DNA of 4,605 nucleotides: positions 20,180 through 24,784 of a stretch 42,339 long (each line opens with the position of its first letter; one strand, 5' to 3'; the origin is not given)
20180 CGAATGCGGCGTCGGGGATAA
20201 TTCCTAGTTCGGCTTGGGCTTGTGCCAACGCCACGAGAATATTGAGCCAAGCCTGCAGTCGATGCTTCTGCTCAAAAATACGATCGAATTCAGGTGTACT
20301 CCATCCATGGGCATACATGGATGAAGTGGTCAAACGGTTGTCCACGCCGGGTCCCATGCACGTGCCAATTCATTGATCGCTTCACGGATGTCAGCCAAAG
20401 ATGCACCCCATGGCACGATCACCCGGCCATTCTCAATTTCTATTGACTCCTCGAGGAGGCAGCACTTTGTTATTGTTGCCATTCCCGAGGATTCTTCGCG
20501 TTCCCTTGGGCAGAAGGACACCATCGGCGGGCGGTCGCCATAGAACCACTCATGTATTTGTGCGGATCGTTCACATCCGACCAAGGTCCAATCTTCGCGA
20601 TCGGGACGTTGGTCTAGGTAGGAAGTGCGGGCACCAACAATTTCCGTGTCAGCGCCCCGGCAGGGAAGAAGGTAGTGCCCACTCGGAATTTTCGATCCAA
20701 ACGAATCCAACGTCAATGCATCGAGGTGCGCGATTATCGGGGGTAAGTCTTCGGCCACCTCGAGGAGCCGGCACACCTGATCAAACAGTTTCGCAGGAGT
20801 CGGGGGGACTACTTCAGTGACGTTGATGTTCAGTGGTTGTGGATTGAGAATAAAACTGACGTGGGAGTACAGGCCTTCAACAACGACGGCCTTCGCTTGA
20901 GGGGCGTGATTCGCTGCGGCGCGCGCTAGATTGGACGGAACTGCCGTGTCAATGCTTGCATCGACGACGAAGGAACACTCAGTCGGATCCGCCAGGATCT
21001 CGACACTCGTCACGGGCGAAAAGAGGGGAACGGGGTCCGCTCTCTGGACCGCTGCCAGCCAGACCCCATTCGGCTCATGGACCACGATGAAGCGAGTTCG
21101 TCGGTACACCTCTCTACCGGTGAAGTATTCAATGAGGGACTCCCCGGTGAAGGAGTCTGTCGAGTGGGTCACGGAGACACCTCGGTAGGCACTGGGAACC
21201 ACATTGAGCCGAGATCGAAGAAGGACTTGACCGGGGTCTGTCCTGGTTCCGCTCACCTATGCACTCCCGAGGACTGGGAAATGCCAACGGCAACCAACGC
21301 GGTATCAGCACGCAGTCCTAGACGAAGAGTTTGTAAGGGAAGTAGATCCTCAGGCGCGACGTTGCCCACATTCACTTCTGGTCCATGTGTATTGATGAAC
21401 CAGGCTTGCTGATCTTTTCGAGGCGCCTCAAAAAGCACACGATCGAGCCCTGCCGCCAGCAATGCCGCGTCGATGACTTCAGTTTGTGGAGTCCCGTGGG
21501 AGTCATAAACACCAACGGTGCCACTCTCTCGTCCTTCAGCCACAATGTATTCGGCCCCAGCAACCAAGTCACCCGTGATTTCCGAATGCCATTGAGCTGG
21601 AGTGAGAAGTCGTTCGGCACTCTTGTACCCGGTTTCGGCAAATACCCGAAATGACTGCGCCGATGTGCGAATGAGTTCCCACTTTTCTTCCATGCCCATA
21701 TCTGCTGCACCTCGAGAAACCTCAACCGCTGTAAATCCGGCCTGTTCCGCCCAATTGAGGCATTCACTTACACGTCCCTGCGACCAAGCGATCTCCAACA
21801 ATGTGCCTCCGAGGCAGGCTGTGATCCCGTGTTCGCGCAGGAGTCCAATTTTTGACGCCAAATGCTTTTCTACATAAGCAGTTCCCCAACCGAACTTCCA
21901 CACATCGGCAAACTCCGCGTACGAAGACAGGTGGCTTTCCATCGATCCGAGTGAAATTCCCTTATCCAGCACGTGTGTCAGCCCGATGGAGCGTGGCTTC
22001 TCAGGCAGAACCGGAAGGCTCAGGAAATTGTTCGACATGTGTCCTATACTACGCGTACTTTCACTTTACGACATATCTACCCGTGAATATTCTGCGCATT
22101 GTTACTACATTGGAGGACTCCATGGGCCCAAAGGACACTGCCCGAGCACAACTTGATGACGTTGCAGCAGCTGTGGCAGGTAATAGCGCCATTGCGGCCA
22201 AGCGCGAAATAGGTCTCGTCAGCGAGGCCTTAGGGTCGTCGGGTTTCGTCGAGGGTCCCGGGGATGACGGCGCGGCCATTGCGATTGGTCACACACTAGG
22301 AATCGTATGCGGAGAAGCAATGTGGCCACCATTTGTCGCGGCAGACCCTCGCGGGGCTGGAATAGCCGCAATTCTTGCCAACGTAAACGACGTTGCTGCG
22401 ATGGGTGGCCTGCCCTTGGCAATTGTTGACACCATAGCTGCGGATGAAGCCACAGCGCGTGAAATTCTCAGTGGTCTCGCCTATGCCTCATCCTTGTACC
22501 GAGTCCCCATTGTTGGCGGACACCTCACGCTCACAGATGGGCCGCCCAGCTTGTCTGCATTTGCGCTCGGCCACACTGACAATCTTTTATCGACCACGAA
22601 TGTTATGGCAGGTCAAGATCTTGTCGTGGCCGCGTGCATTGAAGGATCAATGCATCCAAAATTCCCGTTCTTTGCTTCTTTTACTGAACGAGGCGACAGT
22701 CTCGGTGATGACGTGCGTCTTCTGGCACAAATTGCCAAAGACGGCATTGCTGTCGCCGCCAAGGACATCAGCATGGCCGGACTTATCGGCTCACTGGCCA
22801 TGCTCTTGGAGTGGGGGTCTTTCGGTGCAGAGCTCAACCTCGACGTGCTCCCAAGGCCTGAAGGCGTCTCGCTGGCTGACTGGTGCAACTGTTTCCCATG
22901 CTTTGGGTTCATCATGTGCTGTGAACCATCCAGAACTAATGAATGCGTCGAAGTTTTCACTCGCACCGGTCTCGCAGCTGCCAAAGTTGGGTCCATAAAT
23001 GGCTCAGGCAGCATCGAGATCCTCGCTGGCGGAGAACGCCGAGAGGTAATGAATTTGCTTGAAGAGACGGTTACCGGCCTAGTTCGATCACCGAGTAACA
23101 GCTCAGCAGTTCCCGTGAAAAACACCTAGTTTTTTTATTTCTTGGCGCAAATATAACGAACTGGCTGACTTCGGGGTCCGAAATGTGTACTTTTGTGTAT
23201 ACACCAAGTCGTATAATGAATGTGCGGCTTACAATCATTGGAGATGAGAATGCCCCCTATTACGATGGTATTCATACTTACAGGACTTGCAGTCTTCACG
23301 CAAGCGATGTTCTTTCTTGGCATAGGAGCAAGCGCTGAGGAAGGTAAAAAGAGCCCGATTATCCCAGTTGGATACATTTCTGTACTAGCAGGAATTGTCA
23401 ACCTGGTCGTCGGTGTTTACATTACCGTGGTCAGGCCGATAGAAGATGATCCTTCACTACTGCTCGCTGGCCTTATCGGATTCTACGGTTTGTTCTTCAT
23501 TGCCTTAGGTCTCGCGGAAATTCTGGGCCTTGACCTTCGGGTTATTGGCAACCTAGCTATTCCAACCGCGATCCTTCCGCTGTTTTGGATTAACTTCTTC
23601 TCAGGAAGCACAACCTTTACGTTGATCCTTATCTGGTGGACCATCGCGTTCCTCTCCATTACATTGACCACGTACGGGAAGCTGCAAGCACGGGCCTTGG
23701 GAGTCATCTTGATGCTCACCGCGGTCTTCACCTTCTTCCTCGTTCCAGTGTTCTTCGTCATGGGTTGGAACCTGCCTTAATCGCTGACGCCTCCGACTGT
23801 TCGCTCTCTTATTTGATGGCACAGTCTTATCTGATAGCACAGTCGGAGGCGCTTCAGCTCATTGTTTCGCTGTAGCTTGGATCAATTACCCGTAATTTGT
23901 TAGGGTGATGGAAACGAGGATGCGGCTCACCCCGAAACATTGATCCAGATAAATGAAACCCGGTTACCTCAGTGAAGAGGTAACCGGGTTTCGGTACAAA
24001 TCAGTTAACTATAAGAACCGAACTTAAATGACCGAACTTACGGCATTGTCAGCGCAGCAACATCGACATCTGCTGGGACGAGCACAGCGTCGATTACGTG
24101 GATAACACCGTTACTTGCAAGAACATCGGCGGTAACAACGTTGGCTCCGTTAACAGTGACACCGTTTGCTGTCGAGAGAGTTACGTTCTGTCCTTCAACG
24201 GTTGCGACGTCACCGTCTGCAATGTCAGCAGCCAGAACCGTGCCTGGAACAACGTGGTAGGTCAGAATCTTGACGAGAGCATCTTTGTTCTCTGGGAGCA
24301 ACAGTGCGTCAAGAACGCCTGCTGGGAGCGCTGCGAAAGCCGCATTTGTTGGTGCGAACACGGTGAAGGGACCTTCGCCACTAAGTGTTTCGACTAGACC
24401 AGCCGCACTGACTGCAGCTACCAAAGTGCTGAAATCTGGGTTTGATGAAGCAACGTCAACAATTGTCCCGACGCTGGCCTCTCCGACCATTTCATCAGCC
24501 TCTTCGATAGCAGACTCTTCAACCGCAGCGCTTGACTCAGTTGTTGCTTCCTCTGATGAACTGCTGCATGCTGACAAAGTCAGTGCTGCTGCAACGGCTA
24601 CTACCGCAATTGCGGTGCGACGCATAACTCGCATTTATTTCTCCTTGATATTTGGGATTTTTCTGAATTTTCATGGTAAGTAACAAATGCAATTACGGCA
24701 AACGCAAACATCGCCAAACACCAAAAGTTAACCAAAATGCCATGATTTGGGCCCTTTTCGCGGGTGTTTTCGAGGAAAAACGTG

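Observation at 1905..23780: About 22 kb accessory island: a rebuilt Nit1C / MSMEG_0565-0572-type nitrogen-starvation cluster fused to nitrile-hydratase, carbamoyl-phosphate and C-N-lyase modules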

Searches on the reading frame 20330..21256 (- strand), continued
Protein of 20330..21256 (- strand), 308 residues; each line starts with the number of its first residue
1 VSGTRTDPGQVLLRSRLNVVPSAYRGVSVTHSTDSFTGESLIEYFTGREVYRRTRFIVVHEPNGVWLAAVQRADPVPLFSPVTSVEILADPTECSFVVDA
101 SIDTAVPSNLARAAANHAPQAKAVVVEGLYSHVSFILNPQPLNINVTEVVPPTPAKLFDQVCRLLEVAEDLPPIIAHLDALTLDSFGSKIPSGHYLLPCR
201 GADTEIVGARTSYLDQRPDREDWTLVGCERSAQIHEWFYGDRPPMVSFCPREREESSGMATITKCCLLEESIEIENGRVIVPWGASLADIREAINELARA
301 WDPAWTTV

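Call 91: find_encoding_contigs(protein=P0098, flank=10000, max_places=1)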
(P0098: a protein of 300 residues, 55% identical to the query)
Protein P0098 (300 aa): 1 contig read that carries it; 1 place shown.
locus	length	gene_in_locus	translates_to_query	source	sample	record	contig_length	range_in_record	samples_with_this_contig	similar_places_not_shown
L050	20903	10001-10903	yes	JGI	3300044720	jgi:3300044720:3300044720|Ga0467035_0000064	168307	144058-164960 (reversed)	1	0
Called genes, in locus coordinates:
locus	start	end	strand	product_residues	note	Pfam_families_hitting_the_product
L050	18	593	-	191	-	PF13560:HTH_31, PF01381:HTH_3, PF07883:Cupin_2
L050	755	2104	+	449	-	PF01266:DAO (faint), PF03486:HI0933_like (faint), PF07992:Pyr_redox_2, PF13738:Pyr_redox_3 (faint), PF00070:Pyr_redox (weak), PF02852:Pyr_redox_dim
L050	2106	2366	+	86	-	-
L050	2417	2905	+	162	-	-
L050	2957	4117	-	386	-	PF20706:GT4-conflict, PF13439:Glyco_transf_4, PF13579:Glyco_trans_4_4, PF00534:Glycos_transf_1, PF13692:Glyco_trans_1_4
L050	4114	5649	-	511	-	PF27530:HMA_AllF_N, PF02629:CoA_binding (faint), PF00549:Ligase_CoA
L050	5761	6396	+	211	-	-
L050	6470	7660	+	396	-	PF04055:Radical_SAM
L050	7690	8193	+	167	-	PF00583:Acetyltransf_1 (weak)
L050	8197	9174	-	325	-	PF00586:AIRS, PF02769:AIRS_C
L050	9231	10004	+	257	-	PF02679:ComA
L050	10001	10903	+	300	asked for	PF24830:DUF7714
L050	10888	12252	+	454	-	PF00206:Lyase_1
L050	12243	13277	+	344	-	PF00291:PALP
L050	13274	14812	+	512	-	PF00206:Lyase_1, PF14698:ASL_C2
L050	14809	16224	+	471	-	PF06545:AllG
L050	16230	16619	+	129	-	PF02566:OsmC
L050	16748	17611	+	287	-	PF04909:Amidohydro_2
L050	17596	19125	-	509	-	PF01266:DAO, PF13450:NAD_binding_8, PF01593:Amino_oxidase (faint), PF00355:Rieske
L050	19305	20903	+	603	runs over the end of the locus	PF00069:Pkinase, PF07714:PK_Tyr_Ser-Thr, PF01636:APH (weak), PF03109:ABC1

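Call 94: search_protein_families(library=ncbifam, proteins=[L050:16748-17611:+], max_evalue=1e-10)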
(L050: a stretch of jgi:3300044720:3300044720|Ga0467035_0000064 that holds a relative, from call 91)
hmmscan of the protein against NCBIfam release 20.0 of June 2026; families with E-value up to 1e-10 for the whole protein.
L050:16748-17611:+ (287 aa): 0 families

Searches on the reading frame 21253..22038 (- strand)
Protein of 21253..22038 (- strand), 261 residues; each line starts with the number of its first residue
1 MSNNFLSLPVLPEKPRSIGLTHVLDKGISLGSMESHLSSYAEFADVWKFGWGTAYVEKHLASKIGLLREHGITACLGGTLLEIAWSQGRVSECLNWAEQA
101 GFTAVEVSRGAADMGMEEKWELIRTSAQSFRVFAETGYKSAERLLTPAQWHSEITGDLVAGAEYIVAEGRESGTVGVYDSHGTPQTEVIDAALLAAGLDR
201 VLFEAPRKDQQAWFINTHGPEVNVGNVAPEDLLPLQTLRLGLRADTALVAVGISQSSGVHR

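Call 5: search_protein_families(library=ncbifam, proteins=[window:21253-22038:-], max_evalue=0.001)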
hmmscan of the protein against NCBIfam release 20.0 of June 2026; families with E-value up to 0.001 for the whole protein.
window:21253-22038:- (261 aa): 1 family
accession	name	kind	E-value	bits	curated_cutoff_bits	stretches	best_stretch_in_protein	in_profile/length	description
TIGR03849.2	arch_ComA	equivalog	2.9e-67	226.6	280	1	13-247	1-240/241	phosphosulfolactate synthase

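Call 80: search_solved_structures(query=window:21253-22038:-, max_evalue=0.001, show_alignments=1)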
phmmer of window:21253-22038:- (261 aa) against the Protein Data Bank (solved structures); distinct sequences matched with E-value up to 0.001: 4.
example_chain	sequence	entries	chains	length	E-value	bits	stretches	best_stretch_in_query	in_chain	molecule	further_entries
1u83_A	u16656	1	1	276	7.4e-46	160.1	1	4-248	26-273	Phosphosulfolactate synthase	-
24fo_A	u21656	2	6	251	3.1e-44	154.8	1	18-246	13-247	Phosphosulfolactate synthase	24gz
1qwg_A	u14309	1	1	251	3.6e-44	154.6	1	18-246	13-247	(2R)-phospho-3-sulfolactate synthase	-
9cm1_0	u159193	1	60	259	5.7e-41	144.1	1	18-246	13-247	Phosphosulfolactate synthase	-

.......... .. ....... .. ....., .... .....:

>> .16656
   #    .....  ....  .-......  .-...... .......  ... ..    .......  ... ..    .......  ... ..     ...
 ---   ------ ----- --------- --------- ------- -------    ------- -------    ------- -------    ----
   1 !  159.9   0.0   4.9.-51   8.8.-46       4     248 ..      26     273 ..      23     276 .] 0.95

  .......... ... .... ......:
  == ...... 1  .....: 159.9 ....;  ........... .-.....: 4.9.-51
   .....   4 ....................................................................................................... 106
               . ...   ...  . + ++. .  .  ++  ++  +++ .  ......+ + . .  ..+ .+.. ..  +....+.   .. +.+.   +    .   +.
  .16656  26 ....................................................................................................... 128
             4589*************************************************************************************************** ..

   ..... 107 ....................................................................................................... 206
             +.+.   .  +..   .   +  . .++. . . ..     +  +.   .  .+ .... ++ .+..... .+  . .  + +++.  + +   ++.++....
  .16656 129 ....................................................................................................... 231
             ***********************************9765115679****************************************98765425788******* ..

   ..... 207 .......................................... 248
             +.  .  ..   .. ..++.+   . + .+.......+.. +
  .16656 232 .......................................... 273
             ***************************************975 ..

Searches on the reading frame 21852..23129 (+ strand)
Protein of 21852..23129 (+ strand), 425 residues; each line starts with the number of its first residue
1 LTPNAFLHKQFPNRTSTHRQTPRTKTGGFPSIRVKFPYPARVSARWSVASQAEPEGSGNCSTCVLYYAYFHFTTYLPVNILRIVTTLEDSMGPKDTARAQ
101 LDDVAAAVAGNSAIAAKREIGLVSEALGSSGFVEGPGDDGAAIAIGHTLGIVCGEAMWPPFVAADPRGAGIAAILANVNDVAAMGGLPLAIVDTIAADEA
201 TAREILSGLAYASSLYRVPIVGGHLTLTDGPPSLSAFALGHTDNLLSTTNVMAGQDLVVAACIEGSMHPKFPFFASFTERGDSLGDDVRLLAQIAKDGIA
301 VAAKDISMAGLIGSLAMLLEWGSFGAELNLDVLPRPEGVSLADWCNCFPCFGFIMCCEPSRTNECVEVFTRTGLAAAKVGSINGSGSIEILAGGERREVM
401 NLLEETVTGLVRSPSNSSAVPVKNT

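Call 5: search_protein_families(library=ncbifam, proteins=[window:21852-23129:+], max_evalue=0.001)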
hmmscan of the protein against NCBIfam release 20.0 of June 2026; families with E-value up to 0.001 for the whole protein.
window:21852-23129:+ (425 aa): 12 families
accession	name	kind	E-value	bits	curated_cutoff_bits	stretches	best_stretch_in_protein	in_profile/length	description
TIGR04049.1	AIR_rel_sll0787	hypoth_equivalog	2.3e-76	256.9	321.3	1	102-409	2-317/318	sll0787 family AIR synthase-like protein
TIGR03267.1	methan_mark_2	hypoth_equivalog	2.8e-52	177.8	365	1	134-409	41-322/323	methanogenesis marker 2 protein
TIGR04050.1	MSMEG_0567_Cter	hypoth_equivalog_domain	1.2e-43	149.7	312.2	1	116-381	15-269/296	MSMEG_0567/sll0787 family protein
TIGR01736.1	FGAM_synth_II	equivalog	5e-13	48.2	525.75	2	132-227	413-517/718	phosphoribosylformylglycinamidine synthase subunit PurL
NF002290.1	PRK01213.1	equivalog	5.7e-13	47.9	648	2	293-396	239-343/723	phosphoribosylformylglycinamidine synthase subunit PurL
TIGR01379.1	thiL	equivalog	1.3e-12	47.4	184.15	1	129-396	16-308/320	thiamine-phosphate kinase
NF004353.0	PRK05731.2-2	equivalog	1.9e-09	37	301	1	136-261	18-149/311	thiamine-phosphate kinase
TIGR00476.1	selD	equivalog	1e-07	31.5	125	1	135-262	43-175/311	selenide, water dikinase SelD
TIGR00878.1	purM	equivalog_domain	1.9e-05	24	236.35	1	170-226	78-137/332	phosphoribosylformylglycinamidine cyclo-ligase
NF004351.0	PRK05731.1-4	equivalog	3.9e-05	22.9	324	1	134-257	35-167/321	thiamine-phosphate kinase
NF002098.0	PRK00943.1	equivalog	4.1e-05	22.7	299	0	138-257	50-174/347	selenide, water dikinase SelD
NF004350.0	PRK05731.1-1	equivalog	0.0003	19.8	441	0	289-337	196-243/325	thiamine-phosphate kinase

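Call 6: search_protein_families(library=pfam, proteins=[window:21852-23129:+], max_evalue=0.01)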
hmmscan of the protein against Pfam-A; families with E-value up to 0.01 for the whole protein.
window:21852-23129:+ (425 aa): 2 families
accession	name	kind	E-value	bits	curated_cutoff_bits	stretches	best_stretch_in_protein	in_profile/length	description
PF00586.29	AIRS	-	4.2e-18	66.2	24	1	137-241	1-111/112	AIR synthase related protein, N-terminal domain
PF02769.27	AIRS_C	-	1.8e-11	44.9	23.1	1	285-389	48-152/156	AIR synthase related protein, C-terminal domain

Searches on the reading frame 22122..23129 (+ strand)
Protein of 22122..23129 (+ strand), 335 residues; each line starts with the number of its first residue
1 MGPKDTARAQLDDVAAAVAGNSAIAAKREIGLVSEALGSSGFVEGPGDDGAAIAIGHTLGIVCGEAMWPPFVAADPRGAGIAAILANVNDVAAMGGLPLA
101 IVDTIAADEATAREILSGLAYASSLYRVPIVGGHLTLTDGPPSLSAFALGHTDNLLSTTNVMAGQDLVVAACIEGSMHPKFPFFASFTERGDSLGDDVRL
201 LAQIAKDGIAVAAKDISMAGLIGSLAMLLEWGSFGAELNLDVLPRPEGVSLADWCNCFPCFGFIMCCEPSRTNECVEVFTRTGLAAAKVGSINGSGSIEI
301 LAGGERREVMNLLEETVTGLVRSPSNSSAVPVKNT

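Call 41: search_solved_structures(query=window:22122-23129:+, max_evalue=0.001)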
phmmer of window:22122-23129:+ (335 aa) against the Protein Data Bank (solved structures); distinct sequences matched with E-value up to 0.001: 4.
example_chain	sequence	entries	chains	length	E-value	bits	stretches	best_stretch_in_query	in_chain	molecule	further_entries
3viu_A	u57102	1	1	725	7.6e-10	42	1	41-290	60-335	Phosphoribosylformylglycinamidine synthase 2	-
3mcq_A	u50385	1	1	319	8.1e-07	32.1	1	44-250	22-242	Thiamine-monophosphate kinase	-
1vqv_A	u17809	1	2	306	0.00066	22.5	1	76-173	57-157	thiamine monophosphate kinase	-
3c9r_A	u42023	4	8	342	0.00077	22.3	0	76-173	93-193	Thiamine monophosphate kinase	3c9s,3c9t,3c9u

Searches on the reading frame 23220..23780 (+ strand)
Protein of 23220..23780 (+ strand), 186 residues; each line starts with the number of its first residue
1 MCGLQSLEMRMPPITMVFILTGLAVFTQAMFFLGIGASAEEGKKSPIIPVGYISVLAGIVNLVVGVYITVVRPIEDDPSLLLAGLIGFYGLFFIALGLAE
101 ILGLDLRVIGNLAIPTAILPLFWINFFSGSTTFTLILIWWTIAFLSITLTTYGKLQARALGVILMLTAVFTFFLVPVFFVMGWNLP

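Call 5: search_protein_families(library=ncbifam, proteins=[window:23220-23780:+], max_evalue=0.001)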
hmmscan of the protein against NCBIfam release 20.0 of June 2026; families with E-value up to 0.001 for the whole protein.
window:23220-23780:+ (186 aa): 0 families

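Call 6: search_protein_families(library=pfam, proteins=[window:23220-23780:+], max_evalue=0.01)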
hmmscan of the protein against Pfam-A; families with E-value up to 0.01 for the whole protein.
window:23220-23780:+ (186 aa): 1 family
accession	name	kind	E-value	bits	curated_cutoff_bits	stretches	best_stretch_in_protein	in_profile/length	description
PF06168.16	DUF981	-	0.0085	16.5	29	0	13-122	6-113/186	Protein of unknown function (DUF981)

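Call 25: search_protein_families(library=pfam, proteins=[window:23220-23780:+], max_evalue=1)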
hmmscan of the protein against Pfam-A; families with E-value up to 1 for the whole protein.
window:23220-23780:+ (186 aa): 2 families
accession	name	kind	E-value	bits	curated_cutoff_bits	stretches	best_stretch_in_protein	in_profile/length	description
PF06168.16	DUF981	-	0.0085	16.5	29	1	13-122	6-113/186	Protein of unknown function (DUF981)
PF11240.13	DUF3042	-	0.45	10.8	25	0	50-76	10-36/54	Protein of unknown function (DUF3042)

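Call 26: search_protein_families(library=ncbifam, proteins=[window:23220-23780:+], max_evalue=10)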
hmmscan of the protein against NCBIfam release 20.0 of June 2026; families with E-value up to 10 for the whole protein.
window:23220-23780:+ (186 aa): 2 families
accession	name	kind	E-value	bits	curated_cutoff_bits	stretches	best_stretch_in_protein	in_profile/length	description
NF041559.1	BTH_I2691_fam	subfamily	0.26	9.8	150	1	40-140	734-820/858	T6SS effector BTH_I2691 family protein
NF058603.1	SCO2097_fam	equivalog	5.4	7.4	110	1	45-92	39-76/129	SCO2097 family morphological protein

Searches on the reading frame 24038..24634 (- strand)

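Call 5: search_protein_families(library=ncbifam, proteins=[window:24038-24634:-], max_evalue=0.001)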
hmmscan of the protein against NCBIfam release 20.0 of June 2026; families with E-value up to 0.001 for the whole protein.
window:24038-24634:- (198 aa): 1 family
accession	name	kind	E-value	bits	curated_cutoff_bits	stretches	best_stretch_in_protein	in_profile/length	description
NF053527.1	lipo_Cory_WKLS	subfamily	0.00079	19.4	105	1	8-45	1-38/166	WKL family lipoprotein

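Call 25: search_protein_families(library=pfam, proteins=[window:24038-24634:-], max_evalue=1)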
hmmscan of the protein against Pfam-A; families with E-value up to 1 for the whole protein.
window:24038-24634:- (198 aa): 3 families
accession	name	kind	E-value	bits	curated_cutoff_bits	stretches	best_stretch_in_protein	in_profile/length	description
PF02469.27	Fasciclin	-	7.9e-39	133.1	22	1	66-187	1-123/123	Fasciclin domain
PF20101.4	DUF6491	-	0.039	14.4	27.5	1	9-45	4-41/138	Family of unknown function (DUF6491)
PF20077.4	CcmD_alt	-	0.15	12.6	23.5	1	155-186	9-40/61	CcmD family protein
